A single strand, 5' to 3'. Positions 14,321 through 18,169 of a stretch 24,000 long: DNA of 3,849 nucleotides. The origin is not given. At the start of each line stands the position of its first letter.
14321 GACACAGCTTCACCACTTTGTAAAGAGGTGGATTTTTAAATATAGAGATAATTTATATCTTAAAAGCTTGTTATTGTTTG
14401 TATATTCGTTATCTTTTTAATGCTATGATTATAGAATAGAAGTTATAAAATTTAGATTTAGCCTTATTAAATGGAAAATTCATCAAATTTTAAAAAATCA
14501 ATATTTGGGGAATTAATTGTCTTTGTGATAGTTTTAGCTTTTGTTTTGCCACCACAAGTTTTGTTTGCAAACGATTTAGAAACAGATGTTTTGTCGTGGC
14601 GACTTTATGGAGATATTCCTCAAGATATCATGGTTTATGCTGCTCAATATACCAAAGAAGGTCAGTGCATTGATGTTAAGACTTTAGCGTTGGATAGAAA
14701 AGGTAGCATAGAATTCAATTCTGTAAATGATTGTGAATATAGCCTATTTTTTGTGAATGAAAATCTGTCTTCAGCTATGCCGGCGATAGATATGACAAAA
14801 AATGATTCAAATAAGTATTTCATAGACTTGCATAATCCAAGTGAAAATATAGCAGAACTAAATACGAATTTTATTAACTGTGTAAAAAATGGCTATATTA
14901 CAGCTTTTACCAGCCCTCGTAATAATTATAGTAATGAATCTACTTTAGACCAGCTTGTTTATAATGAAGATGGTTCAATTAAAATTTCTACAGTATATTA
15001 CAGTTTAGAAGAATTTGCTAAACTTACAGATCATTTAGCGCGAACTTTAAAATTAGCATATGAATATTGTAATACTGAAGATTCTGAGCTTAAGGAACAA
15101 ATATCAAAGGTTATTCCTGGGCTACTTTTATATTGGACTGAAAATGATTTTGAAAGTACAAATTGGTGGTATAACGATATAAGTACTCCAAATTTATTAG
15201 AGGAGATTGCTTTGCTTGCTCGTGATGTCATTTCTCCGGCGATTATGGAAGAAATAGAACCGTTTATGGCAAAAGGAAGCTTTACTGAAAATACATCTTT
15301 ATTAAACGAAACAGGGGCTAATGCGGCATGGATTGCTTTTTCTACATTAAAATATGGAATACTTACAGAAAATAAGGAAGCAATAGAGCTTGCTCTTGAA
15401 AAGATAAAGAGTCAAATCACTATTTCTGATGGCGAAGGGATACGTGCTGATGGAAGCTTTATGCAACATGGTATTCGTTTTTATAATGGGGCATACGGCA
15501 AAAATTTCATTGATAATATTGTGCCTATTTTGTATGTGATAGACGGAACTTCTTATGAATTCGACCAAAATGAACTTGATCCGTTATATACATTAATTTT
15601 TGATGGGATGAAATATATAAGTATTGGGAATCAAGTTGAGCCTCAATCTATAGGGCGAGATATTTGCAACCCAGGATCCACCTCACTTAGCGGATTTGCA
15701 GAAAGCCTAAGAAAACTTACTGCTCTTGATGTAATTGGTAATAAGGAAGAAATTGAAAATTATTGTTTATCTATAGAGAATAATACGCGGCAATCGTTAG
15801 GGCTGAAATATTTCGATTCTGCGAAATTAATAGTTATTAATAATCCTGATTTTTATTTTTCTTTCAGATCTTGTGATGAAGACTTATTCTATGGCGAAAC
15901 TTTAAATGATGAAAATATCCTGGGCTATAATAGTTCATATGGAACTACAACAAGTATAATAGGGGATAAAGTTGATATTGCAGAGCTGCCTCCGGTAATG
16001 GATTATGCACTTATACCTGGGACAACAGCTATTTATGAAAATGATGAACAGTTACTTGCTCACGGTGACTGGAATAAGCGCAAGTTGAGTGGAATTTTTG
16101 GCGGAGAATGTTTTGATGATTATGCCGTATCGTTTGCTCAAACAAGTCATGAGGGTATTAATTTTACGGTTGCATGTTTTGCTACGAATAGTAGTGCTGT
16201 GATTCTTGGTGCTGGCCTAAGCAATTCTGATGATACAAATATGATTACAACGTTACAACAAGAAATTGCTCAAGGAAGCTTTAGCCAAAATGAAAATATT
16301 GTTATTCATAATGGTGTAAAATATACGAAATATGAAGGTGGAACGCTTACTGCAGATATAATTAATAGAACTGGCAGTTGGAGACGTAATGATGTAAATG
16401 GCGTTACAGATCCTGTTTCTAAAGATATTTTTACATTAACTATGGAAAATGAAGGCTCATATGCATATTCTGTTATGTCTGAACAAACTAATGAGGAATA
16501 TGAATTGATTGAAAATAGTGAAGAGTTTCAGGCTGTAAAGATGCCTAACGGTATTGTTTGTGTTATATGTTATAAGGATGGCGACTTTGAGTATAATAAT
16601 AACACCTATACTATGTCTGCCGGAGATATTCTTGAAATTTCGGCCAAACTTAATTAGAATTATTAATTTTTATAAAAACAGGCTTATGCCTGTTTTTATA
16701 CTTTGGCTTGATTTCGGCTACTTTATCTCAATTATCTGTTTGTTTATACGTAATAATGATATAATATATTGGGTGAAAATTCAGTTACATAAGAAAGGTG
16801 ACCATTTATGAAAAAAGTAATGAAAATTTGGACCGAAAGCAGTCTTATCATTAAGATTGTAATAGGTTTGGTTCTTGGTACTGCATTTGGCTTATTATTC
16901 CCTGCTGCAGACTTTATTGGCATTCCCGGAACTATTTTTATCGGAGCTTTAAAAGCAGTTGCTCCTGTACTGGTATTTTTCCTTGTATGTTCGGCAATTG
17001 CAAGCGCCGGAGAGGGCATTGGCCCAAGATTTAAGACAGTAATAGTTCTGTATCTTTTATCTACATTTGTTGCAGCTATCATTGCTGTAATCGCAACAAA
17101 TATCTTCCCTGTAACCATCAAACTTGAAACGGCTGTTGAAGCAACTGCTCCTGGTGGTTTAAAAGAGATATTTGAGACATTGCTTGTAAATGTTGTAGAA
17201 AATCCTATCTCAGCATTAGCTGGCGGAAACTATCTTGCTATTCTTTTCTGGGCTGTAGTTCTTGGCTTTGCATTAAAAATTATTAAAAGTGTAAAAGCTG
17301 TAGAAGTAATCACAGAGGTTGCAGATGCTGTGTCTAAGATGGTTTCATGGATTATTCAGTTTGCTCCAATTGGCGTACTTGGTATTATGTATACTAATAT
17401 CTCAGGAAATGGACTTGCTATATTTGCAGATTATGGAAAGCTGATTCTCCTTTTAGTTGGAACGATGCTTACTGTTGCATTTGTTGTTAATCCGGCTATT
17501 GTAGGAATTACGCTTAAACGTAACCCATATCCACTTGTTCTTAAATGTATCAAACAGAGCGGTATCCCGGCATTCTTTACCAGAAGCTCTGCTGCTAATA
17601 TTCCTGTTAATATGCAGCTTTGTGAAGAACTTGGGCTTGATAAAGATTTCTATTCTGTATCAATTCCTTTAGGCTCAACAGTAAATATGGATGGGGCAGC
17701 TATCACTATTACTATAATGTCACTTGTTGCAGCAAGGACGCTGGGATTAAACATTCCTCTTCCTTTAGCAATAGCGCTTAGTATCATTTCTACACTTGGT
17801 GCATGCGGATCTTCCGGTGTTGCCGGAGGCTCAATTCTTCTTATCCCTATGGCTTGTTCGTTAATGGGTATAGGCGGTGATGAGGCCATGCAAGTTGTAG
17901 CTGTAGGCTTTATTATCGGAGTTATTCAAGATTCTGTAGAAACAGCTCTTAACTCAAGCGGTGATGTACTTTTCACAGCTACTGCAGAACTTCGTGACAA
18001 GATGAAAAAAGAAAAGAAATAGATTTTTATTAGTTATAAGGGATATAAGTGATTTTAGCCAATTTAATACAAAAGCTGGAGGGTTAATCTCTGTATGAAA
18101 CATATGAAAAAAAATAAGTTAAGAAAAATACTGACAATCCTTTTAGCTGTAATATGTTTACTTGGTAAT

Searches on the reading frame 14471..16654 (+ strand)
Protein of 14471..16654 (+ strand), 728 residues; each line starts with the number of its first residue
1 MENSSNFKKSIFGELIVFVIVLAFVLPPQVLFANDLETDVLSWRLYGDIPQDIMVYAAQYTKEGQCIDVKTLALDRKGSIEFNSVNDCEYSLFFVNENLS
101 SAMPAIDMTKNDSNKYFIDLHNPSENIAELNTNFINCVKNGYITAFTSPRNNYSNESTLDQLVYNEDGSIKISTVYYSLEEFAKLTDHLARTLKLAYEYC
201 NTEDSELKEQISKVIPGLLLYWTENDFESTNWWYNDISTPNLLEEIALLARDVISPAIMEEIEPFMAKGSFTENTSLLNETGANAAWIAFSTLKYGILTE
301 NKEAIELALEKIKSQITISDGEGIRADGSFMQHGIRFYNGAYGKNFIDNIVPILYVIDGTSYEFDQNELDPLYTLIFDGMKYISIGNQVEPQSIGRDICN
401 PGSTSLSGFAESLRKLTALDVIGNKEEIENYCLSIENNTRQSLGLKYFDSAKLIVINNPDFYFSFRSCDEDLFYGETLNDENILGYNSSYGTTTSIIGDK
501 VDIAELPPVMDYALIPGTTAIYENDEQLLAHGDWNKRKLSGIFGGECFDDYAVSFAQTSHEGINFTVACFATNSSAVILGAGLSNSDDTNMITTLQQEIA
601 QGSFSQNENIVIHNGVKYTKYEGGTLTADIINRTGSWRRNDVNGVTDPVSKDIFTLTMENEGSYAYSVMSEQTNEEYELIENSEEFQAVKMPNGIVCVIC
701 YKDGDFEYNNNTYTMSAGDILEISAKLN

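Call 63: search_protein_families(library=ncbifam, proteins=[window:14471-16654:+], max_evalue=0.001)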
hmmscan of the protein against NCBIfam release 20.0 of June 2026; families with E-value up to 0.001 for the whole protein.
window:14471-16654:+ (728 aa): 2 families
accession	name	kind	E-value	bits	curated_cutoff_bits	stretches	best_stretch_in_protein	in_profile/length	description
NF043001.1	chondaseAC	equivalog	3.4e-31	108.3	1000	1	166-708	59-634/701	chondroitinase-AC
NF053732.1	HyalteLyHylBENTFA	equivalog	8.3e-13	46.8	1350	1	279-376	409-507/1000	hyaluronate lyase HylB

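Call 81: search_protein_families(library=pfam, proteins=[window:14471-16654:+], max_evalue=0.001)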
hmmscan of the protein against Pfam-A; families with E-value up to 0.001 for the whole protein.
window:14471-16654:+ (728 aa): 2 families
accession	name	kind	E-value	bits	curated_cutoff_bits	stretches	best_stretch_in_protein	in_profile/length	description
PF08124.17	Lyase_8_N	-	5.1e-31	108.4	24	1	178-419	51-305/323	Polysaccharide lyase family 8, N terminal alpha-helical domain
PF02278.25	Lyase_8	-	1.2e-20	74.6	27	1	446-670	2-251/254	Polysaccharide lyase family 8, super-sandwich domain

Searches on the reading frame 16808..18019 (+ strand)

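Call 63: search_protein_families(library=ncbifam, proteins=[window:16808-18019:+], max_evalue=0.001)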
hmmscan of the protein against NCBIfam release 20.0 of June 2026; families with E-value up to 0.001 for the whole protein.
window:16808-18019:+ (404 aa): 4 families
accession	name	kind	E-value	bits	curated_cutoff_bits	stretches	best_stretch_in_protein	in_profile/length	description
NF010151.0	PRK13628.1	equivalog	2e-162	540.9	308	1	2-401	5-405/407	serine/threonine transporter SstT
NF009587.0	PRK13027.1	subfamily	1.4e-24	86.7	570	1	9-355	5-362/442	C4-dicarboxylate transporter DctA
NF002461.0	PRK01663.1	subfamily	1.2e-23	83.9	513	1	11-355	7-361/428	C4-dicarboxylate transporter DctA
NF008440.0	PRK11283.1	equivalog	5.4e-19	68.2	638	1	12-389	11-404/437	glutamate/aspartate:proton symporter GltP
